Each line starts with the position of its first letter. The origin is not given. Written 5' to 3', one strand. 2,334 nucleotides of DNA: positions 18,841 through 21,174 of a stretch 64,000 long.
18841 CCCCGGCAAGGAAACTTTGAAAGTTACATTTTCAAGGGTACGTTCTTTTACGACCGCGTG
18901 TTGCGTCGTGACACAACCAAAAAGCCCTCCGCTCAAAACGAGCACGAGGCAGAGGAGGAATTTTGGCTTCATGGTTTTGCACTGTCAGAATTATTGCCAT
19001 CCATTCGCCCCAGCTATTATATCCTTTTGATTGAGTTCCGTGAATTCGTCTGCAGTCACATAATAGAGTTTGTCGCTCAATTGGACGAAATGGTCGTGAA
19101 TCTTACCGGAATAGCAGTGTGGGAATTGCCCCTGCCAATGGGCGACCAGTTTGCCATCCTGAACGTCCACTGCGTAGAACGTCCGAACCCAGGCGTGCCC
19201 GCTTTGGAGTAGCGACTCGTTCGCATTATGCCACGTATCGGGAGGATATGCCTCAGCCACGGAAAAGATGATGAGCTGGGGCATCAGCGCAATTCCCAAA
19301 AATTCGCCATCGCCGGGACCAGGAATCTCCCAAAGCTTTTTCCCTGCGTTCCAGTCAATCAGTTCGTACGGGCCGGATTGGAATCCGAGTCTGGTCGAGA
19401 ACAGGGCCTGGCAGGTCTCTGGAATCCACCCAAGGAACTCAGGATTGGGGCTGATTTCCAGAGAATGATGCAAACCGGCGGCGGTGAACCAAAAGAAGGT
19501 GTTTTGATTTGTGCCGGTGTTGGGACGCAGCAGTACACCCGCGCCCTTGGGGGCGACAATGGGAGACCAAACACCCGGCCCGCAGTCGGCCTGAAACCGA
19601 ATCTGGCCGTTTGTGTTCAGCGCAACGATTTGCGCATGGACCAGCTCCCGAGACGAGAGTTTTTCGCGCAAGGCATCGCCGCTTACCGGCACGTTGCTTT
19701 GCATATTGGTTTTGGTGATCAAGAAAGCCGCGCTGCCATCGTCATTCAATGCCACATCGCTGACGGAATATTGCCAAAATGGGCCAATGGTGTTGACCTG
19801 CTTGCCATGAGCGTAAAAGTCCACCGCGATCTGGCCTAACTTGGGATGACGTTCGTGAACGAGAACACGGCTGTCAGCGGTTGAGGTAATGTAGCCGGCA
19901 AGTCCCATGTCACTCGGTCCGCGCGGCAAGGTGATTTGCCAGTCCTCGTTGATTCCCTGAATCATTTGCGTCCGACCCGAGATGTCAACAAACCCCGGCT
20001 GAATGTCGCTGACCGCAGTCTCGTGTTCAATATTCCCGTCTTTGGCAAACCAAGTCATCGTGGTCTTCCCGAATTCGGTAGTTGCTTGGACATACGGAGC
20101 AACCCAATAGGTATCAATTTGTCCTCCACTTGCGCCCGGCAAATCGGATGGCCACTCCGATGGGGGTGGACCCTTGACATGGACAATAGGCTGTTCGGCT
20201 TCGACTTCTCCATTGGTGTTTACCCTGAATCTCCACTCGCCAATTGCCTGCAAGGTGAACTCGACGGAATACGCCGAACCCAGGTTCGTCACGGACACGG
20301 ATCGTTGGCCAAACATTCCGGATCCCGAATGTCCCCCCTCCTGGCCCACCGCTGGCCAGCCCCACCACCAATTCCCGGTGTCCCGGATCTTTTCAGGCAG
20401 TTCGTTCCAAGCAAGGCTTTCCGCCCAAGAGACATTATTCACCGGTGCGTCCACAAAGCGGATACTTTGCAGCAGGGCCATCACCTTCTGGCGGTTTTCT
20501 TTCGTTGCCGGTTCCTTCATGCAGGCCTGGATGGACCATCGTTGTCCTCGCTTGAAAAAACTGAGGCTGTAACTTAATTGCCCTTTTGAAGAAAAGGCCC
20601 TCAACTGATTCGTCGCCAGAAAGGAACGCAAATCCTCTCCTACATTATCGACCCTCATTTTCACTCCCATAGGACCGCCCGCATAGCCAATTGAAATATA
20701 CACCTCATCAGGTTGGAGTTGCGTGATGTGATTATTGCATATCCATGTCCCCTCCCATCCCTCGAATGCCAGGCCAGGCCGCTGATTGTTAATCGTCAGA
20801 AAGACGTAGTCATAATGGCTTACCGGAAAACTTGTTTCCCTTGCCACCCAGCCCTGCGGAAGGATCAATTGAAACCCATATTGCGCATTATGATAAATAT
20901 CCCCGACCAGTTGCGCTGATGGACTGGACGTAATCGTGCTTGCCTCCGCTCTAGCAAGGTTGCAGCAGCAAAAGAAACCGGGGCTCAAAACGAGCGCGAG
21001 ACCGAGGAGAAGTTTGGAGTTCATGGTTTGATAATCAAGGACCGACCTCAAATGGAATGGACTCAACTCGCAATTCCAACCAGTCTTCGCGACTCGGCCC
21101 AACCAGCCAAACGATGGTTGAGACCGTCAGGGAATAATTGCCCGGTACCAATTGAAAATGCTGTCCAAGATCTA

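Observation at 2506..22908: A ~45-nt signal-peptide cassette conserved at nucleotide level heads about 17 otherwise unrelated genes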

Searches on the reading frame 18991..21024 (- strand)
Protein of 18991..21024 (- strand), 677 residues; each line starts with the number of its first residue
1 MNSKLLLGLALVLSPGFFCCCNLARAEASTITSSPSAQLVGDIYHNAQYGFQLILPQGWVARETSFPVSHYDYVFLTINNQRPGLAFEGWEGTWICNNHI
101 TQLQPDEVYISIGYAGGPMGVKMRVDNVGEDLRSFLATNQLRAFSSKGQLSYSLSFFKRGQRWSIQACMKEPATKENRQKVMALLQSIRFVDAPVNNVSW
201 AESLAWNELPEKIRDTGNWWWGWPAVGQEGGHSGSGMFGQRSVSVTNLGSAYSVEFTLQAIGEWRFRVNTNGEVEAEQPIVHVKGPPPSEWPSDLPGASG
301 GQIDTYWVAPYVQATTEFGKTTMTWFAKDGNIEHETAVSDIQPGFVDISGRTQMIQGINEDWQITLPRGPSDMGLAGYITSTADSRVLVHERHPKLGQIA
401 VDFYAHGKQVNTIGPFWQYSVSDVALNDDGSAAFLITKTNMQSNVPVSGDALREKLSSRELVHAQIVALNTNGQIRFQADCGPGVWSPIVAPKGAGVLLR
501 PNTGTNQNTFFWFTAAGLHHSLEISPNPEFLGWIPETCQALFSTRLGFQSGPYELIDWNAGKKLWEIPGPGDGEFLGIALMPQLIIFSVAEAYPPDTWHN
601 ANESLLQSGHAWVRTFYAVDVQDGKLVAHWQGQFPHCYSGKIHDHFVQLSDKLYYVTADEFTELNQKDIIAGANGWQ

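Call 9: search_protein_families(library=pfam, max_evalue=0.01, proteins=[window:18991-21024:-])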
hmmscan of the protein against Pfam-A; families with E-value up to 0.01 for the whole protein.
window:18991-21024:- (677 aa): 0 families

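Call 46: search_protein_families(library=ncbifam, max_evalue=0.01, proteins=[window:18991-21024:-])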
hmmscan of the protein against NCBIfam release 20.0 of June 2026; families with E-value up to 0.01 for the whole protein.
window:18991-21024:- (677 aa): 0 families

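Call 73: search_solved_structures(query=window:18991-21024:-, max_evalue=0.1)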
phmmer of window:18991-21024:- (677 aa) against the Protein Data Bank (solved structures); distinct sequences matched with E-value up to 0.1: 0.
